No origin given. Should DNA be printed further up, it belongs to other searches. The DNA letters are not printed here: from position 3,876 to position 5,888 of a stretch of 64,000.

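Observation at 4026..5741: Single-polypeptide RmlB-RmlA fusion in reversed pathway order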

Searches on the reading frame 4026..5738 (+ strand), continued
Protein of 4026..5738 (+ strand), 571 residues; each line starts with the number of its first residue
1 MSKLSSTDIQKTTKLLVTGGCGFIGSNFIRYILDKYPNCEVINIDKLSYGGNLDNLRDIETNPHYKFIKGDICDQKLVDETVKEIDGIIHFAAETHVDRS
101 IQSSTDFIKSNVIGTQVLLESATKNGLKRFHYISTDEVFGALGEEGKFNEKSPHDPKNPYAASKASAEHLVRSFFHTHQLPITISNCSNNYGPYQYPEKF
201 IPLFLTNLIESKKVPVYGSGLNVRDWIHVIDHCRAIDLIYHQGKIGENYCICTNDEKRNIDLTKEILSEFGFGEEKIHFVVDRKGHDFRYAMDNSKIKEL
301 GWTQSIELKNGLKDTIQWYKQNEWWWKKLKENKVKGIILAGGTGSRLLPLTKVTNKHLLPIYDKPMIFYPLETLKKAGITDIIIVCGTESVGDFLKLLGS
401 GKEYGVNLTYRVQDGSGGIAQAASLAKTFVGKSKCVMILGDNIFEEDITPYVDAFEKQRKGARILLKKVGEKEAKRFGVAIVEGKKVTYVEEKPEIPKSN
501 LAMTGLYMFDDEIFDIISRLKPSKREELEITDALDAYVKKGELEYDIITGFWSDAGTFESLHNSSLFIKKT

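Call 20: search_protein_families(library=pfam, proteins=[P0012, P0026, P0050, P0013, P0051, P0040, P0027], max_evalue=0.00001)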
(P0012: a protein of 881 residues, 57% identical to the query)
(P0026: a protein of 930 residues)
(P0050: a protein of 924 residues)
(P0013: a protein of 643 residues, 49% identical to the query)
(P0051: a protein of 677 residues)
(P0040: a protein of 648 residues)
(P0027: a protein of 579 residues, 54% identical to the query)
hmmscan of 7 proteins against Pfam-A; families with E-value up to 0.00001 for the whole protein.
P0012 (881 aa): 9 families
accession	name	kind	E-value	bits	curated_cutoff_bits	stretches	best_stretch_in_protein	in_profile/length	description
PF16363.11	GDP_Man_Dehyd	-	7.8e-87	292.3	27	1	4-310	1-332/332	GDP-mannose 4,6 dehydratase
PF01370.27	Epimerase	-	3.1e-77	259.6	20.9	2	4-245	2-240/240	NAD dependent epimerase/dehydratase family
PF00483.29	NTP_transferase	-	1.2e-53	182.7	21.2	1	647-875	1-241/245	Nucleotidyl transferase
PF04321.23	RmlD_sub_bind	-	4.2e-36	124.9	27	2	350-622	1-285/287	RmlD substrate binding domain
PF02719.21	Polysacc_synt_2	-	5.2e-18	65.7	20.2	1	3-129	1-131/293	Polysaccharide biosynthesis protein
PF01073.25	3Beta_HSD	-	3.8e-16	59.4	22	1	4-224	1-220/280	3-beta hydroxysteroid dehydrogenase/isomerase family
PF07993.18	NAD_binding_4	-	6e-12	45.7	20.1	1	64-181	79-205/258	Male sterility protein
PF12804.13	NTP_transf_3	-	3.1e-09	37.7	27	1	648-758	1-100/160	MobA-like NTP transferase domain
PF13460.12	NAD_binding_10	-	1.5e-06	28.7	27.2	1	7-163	1-131/184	NAD(P)H-binding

P0026 (930 aa): 9 families
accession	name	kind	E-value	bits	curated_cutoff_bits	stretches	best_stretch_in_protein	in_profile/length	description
PF16363.11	GDP_Man_Dehyd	-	2.6e-83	280.7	27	2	4-302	1-326/332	GDP-mannose 4,6 dehydratase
PF01370.27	Epimerase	-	2.6e-78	263.2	20.9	2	4-245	2-240/240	NAD dependent epimerase/dehydratase family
PF00483.29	NTP_transferase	-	5.2e-55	187.1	21.2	1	693-923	1-243/245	Nucleotidyl transferase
PF04321.23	RmlD_sub_bind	-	1.1e-39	136.7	27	2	373-641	3-282/287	RmlD substrate binding domain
PF02719.21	Polysacc_synt_2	-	5.6e-22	78.7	20.2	1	3-128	1-130/293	Polysaccharide biosynthesis protein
PF01073.25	3Beta_HSD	-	1.2e-14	54.5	22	1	4-158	1-151/280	3-beta hydroxysteroid dehydrogenase/isomerase family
PF07993.18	NAD_binding_4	-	1.7e-10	41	20.1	1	5-181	1-205/258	Male sterility protein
PF13460.12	NAD_binding_10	-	1.9e-08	34.8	27.2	1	7-134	1-106/184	NAD(P)H-binding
PF12804.13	NTP_transf_3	-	2.5e-08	34.7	27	1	694-802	1-98/160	MobA-like NTP transferase domain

P0050 (924 aa): 8 families
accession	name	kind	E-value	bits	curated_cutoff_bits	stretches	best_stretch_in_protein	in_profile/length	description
PF16363.11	GDP_Man_Dehyd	-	1.5e-81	274.9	27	1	4-307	1-332/332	GDP-mannose 4,6 dehydratase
PF01370.27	Epimerase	-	1.2e-75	254.4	20.9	2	4-239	2-236/240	NAD dependent epimerase/dehydratase family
PF00483.29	NTP_transferase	-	1.2e-39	136.8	21.2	1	690-916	2-241/245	Nucleotidyl transferase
PF04321.23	RmlD_sub_bind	-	5.1e-33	114.8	27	2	377-586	1-223/287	RmlD substrate binding domain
PF02719.21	Polysacc_synt_2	-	2.7e-19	69.9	20.2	1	3-262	1-248/293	Polysaccharide biosynthesis protein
PF01073.25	3Beta_HSD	-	3.4e-16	59.5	22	1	4-162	1-157/280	3-beta hydroxysteroid dehydrogenase/isomerase family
PF07993.18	NAD_binding_4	-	6.6e-15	55.4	20.1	1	5-178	1-204/258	Male sterility protein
PF12804.13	NTP_transf_3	-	6.3e-06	26.9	27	0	690-823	1-127/160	MobA-like NTP transferase domain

P0013 (643 aa): 9 families
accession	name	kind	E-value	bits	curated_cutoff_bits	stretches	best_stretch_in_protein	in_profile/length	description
PF16363.11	GDP_Man_Dehyd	-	5e-89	299.5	27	1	4-304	1-332/332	GDP-mannose 4,6 dehydratase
PF01370.27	Epimerase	-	1.5e-63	214.8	20.9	1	3-240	1-240/240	NAD dependent epimerase/dehydratase family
PF00483.29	NTP_transferase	-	1.1e-52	179.5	21.2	1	376-606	2-243/245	Nucleotidyl transferase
PF01073.25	3Beta_HSD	-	6.1e-18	65.3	22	1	4-163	1-161/280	3-beta hydroxysteroid dehydrogenase/isomerase family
PF07993.18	NAD_binding_4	-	1.2e-17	64.4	20.1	1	5-177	1-206/258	Male sterility protein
PF04321.23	RmlD_sub_bind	-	3.9e-17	62.7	27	1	1-165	1-142/287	RmlD substrate binding domain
PF02719.21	Polysacc_synt_2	-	3.9e-13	49.7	20.2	1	3-124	1-130/293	Polysaccharide biosynthesis protein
PF13460.12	NAD_binding_10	-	4.5e-06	27.1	27.2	1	7-162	1-134/184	NAD(P)H-binding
PF12804.13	NTP_transf_3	-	6.4e-06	26.9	27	0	376-485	1-98/160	MobA-like NTP transferase domain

P0051 (677 aa): 9 families
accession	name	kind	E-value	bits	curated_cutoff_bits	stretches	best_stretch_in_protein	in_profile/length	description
PF00483.29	NTP_transferase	-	6.1e-74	249.1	21.2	1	392-627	1-242/245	Nucleotidyl transferase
PF16363.11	GDP_Man_Dehyd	-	2.1e-68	231.7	27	1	4-265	1-275/332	GDP-mannose 4,6 dehydratase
PF01370.27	Epimerase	-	4.3e-62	210.1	20.9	1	3-245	1-239/240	NAD dependent epimerase/dehydratase family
PF02719.21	Polysacc_synt_2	-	3.3e-20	72.9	20.2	1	3-128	1-130/293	Polysaccharide biosynthesis protein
PF04321.23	RmlD_sub_bind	-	3e-16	59.8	27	1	1-183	1-154/287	RmlD substrate binding domain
PF01073.25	3Beta_HSD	-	8.8e-16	58.2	22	1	4-202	1-200/280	3-beta hydroxysteroid dehydrogenase/isomerase family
PF07993.18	NAD_binding_4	-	1.2e-11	44.7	20.1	1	5-177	1-204/258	Male sterility protein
PF12804.13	NTP_transf_3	-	6.5e-08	33.3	27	1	393-526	1-124/160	MobA-like NTP transferase domain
PF00106.31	adh_short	-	1.3e-07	31.8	26.6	1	3-164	3-163/195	short chain dehydrogenase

P0040 (648 aa): 8 families
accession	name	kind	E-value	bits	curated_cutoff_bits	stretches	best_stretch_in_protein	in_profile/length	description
PF16363.11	GDP_Man_Dehyd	-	5e-80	269.9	27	1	315-614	1-330/332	GDP-mannose 4,6 dehydratase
PF01370.27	Epimerase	-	1e-64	218.7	20.9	1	314-552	1-240/240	NAD dependent epimerase/dehydratase family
PF00483.29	NTP_transferase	-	6.7e-62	209.7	21.2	1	2-230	1-241/245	Nucleotidyl transferase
PF04321.23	RmlD_sub_bind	-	8.8e-20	71.4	27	1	313-581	2-242/287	RmlD substrate binding domain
PF02719.21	Polysacc_synt_2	-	2.5e-18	66.7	20.2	1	314-585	1-266/293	Polysaccharide biosynthesis protein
PF01073.25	3Beta_HSD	-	1.4e-14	54.2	22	1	315-535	1-224/280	3-beta hydroxysteroid dehydrogenase/isomerase family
PF12804.13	NTP_transf_3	-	1.5e-08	35.5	27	1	3-111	1-98/160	MobA-like NTP transferase domain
PF07993.18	NAD_binding_4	-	7e-08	32.4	20.1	1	316-484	1-201/258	Male sterility protein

P0027 (579 aa): 9 families
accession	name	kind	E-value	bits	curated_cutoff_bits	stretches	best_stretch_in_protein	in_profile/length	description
PF16363.11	GDP_Man_Dehyd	-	1e-79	268.9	27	1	251-550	1-329/332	GDP-mannose 4,6 dehydratase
PF01370.27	Epimerase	-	8.5e-66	222.2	20.9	1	250-488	1-240/240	NAD dependent epimerase/dehydratase family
PF00483.29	NTP_transferase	-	2.8e-62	210.9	21.2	1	2-238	1-243/245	Nucleotidyl transferase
PF01073.25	3Beta_HSD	-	7.2e-21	74.9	22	1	251-467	1-220/280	3-beta hydroxysteroid dehydrogenase/isomerase family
PF07993.18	NAD_binding_4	-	2.1e-18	66.9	20.1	1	252-427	1-208/258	Male sterility protein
PF04321.23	RmlD_sub_bind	-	2e-15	57.1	27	1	249-411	2-140/287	RmlD substrate binding domain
PF02719.21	Polysacc_synt_2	-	5.8e-14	52.4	20.2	1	251-373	2-132/293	Polysaccharide biosynthesis protein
PF12804.13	NTP_transf_3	-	3.2e-07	31.1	27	1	3-62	1-55/160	MobA-like NTP transferase domain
PF13460.12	NAD_binding_10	-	2e-06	28.3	27.2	1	254-406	1-130/184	NAD(P)H-binding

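Call 26: search_protein_representatives(protein=window:4026-5738:+)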
Query: 571 residues. Proteins with E-value up to 0.001 (for the whole library): 118125; up to 1e-10: 42446; up to 1e-30: 5800. The best 150 are listed.
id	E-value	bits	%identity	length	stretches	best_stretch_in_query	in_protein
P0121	2.7e-152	524.5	49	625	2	13-327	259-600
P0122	6.0e-144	497.0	51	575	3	141-327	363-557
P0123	5.5e-127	441.0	41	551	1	15-567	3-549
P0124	1.3e-122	426.5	59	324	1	14-329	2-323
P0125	5.7e-122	424.4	55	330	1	13-333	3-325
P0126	2.7e-119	415.6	56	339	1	14-332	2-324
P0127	2.2e-116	406.0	55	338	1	14-334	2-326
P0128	1.8e-112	393.1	54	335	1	15-331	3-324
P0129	3.1e-110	385.7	53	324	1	14-332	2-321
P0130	4.7e-110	385.1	52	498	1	13-346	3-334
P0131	5.6e-109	381.6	40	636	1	13-570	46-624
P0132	1.1e-108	380.6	51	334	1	14-332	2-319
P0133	3.0e-107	375.8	54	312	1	14-320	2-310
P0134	1.9e-105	369.9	52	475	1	12-332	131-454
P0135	1.6e-103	363.5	42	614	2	15-313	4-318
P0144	5.1e-96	338.8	52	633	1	14-333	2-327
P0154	1.1e-93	331.1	43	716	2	14-330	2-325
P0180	1.5e-88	314.1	49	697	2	94-329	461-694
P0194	6.8e-86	305.4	51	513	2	333-569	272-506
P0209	1.5e-84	300.9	46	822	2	134-331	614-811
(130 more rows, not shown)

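Call 28: find_encoding_contigs(protein=P0002, flank=6000, max_places=2)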
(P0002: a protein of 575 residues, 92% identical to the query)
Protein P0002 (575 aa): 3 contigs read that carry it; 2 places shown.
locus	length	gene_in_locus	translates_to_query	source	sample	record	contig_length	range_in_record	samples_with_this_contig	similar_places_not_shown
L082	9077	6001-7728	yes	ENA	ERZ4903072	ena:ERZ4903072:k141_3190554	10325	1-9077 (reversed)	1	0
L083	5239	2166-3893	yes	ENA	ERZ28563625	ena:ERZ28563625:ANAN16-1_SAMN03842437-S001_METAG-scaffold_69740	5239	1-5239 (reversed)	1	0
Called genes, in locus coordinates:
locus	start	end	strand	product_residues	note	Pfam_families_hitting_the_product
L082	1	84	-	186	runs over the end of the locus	PF13580:SIS_2, PF01380:SIS (faint)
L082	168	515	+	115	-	-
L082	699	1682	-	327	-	PF00288:GHMP_kinases_N, PF08544:GHMP_kinases_C (weak)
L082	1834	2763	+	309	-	PF00535:Glycos_transf_2, PF10111:Glyco_tranf_2_2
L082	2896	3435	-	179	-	PF13384:HTH_23 (faint), PF13565:HTH_32, PF13592:HTH_33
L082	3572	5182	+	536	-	PF02310:B12-binding, PF04055:Radical_SAM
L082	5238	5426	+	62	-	-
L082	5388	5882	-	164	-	PF19480:DUF6016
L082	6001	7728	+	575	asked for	PF01073:3Beta_HSD, PF01370:Epimerase, PF02719:Polysacc_synt_2, PF04321:RmlD_sub_bind, PF07993:NAD_binding_4, PF16363:GDP_Man_Dehyd, PF13460:NAD_binding_10, PF00483:NTP_transferase, +1 more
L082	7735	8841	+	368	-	PF01041:DegT_DnrJ_EryC1, PF00266:Aminotran_5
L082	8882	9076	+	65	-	?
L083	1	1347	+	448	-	?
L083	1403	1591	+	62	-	-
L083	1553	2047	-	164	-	PF19480:DUF6016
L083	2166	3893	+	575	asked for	PF01073:3Beta_HSD, PF01370:Epimerase, PF02719:Polysacc_synt_2, PF04321:RmlD_sub_bind, PF07993:NAD_binding_4, PF16363:GDP_Man_Dehyd, PF13460:NAD_binding_10, PF00483:NTP_transferase, +1 more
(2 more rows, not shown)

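Call 29: find_encoding_contigs(protein=P0004, flank=6000, max_places=2)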
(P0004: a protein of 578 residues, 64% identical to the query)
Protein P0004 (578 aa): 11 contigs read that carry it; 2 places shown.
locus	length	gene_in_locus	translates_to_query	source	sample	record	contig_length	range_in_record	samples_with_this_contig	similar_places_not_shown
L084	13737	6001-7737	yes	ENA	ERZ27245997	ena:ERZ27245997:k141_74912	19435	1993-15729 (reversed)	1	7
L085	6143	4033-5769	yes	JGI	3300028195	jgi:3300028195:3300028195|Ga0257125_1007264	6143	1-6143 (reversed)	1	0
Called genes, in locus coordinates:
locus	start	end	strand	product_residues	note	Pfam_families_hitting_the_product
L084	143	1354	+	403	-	PF08421:Methyltransf_13, PF13489:Methyltransf_23, PF13649:Methyltransf_25 (weak), PF08241:Methyltransf_11, PF08242:Methyltransf_12 (weak), PF08484:Methyltransf_14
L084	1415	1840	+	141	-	PF00908:dTDP_sugar_isom, PF05523:FdtA, PF14667:Polysacc_synt_C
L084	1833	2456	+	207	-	PF00293:NUDIX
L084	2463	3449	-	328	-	PF00535:Glycos_transf_2, PF13641:Glyco_tranf_2_3, PF13632:Glyco_trans_2_3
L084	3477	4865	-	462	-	PF02310:B12-binding, PF04055:Radical_SAM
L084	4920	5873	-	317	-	PF02353:CMAS (weak), PF13489:Methyltransf_23, PF07021:MetW, PF08241:Methyltransf_11, PF08242:Methyltransf_12, PF13649:Methyltransf_25, PF13847:Methyltransf_31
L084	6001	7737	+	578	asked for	PF01073:3Beta_HSD, PF01370:Epimerase, PF02719:Polysacc_synt_2, PF04321:RmlD_sub_bind, PF07993:NAD_binding_4, PF13460:NAD_binding_10, PF16363:GDP_Man_Dehyd, PF00483:NTP_transferase, +1 more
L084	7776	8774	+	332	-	-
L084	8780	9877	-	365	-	PF01041:DegT_DnrJ_EryC1, PF00155:Aminotran_1_2, PF00266:Aminotran_5 (weak), PF01212:Beta_elim_lyase (weak)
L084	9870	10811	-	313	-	PF01073:3Beta_HSD, PF01370:Epimerase, PF02719:Polysacc_synt_2, PF04321:RmlD_sub_bind, PF05368:NmrA, PF07993:NAD_binding_4, PF13460:NAD_binding_10, PF16363:GDP_Man_Dehyd, +1 more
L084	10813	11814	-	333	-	PF00106:adh_short, PF01073:3Beta_HSD, PF01370:Epimerase, PF02719:Polysacc_synt_2, PF04321:RmlD_sub_bind, PF16363:GDP_Man_Dehyd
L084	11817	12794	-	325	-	PF01073:3Beta_HSD, PF01370:Epimerase, PF02719:Polysacc_synt_2, PF04321:RmlD_sub_bind, PF07993:NAD_binding_4, PF13460:NAD_binding_10 (weak), PF16363:GDP_Man_Dehyd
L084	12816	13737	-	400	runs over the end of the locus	PF13477:Glyco_trans_4_2 (weak), PF13439:Glyco_transf_4, PF13579:Glyco_trans_4_4, PF20706:GT4-conflict, PF00534:Glycos_transf_1, PF13692:Glyco_trans_1_4, PF13524:Glyco_trans_1_2 (weak)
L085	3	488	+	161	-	?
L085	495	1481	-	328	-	PF00535:Glycos_transf_2, PF13641:Glyco_tranf_2_3, PF13632:Glyco_trans_2_3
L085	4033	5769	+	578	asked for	PF01073:3Beta_HSD, PF01370:Epimerase, PF02719:Polysacc_synt_2, PF04321:RmlD_sub_bind, PF07993:NAD_binding_4, PF13460:NAD_binding_10, PF16363:GDP_Man_Dehyd, PF00483:NTP_transferase, +1 more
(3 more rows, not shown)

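Call 30: find_encoding_contigs(protein=P0005, flank=6000, max_places=2)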
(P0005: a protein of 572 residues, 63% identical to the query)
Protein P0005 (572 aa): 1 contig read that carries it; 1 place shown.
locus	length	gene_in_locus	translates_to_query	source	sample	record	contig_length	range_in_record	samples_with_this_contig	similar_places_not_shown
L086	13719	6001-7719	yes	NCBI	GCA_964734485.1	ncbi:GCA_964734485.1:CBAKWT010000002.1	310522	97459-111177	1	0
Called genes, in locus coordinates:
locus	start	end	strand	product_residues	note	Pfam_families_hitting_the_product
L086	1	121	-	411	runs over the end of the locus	-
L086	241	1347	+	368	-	PF01041:DegT_DnrJ_EryC1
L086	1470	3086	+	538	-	PF08421:Methyltransf_13, PF13489:Methyltransf_23, PF08241:Methyltransf_11 (weak), PF08242:Methyltransf_12, PF08484:Methyltransf_14, PF00908:dTDP_sugar_isom, PF05523:FdtA, PF14667:Polysacc_synt_C, +1 more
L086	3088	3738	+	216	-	PF00293:NUDIX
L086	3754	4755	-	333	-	PF00535:Glycos_transf_2, PF13641:Glyco_tranf_2_3, PF13632:Glyco_trans_2_3 (weak)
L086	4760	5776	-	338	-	PF02353:CMAS (weak), PF01209:Ubie_methyltran (weak), PF13489:Methyltransf_23, PF07021:MetW (weak), PF13847:Methyltransf_31, PF08241:Methyltransf_11, PF08242:Methyltransf_12, PF13649:Methyltransf_25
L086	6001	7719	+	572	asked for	PF01073:3Beta_HSD, PF01370:Epimerase, PF02719:Polysacc_synt_2, PF04321:RmlD_sub_bind, PF07993:NAD_binding_4, PF13460:NAD_binding_10, PF16363:GDP_Man_Dehyd, PF00483:NTP_transferase, +1 more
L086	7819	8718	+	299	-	PF04991:LicD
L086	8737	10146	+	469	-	PF02310:B12-binding, PF04055:Radical_SAM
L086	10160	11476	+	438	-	PF01467:CTP_transf_like, PF13714:PEP_mutase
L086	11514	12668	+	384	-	PF02776:TPP_enzyme_N, PF02775:TPP_enzyme_C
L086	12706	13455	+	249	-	PF00483:NTP_transferase, PF12804:NTP_transf_3, PF20202:DUF6564 (weak)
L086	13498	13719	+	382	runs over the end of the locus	PF00465:Fe-ADH, PF13685:Fe-ADH_2, PF25137:ADH_Fe_C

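Call 31: find_encoding_contigs(protein=P0020, flank=6000, max_places=2)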
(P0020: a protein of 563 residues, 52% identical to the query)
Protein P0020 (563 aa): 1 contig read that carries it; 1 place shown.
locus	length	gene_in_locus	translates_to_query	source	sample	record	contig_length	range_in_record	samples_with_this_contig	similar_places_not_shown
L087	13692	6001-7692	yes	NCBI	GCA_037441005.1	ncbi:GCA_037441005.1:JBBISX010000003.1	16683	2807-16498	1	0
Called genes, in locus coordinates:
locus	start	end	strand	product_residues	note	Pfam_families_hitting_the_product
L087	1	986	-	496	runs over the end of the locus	PF02310:B12-binding, PF04055:Radical_SAM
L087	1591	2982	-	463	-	PF13231:PMT_2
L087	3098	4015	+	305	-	PF01073:3Beta_HSD, PF01370:Epimerase, PF02719:Polysacc_synt_2, PF04321:RmlD_sub_bind, PF16363:GDP_Man_Dehyd, PF07993:NAD_binding_4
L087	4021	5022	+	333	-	-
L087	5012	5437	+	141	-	-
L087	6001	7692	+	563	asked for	PF01073:3Beta_HSD, PF01370:Epimerase, PF02719:Polysacc_synt_2, PF04321:RmlD_sub_bind, PF05368:NmrA, PF07993:NAD_binding_4, PF13460:NAD_binding_10, PF16363:GDP_Man_Dehyd, +2 more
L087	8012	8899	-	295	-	PF00535:Glycos_transf_2, PF10111:Glyco_tranf_2_2, PF13506:Glyco_transf_21 (faint), PF13641:Glyco_tranf_2_3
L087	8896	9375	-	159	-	PF04101:Glyco_tran_28_C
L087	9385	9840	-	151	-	PF08660:Alg14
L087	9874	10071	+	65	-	-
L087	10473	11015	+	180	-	PF00352:TBP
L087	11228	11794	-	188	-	PF03104:DNA_pol_B_exo1 (weak), PF13482:RNase_H_2, PF10108:DNA_pol_B_exo2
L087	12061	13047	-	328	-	PF00953:Glycos_transf_4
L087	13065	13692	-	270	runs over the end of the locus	?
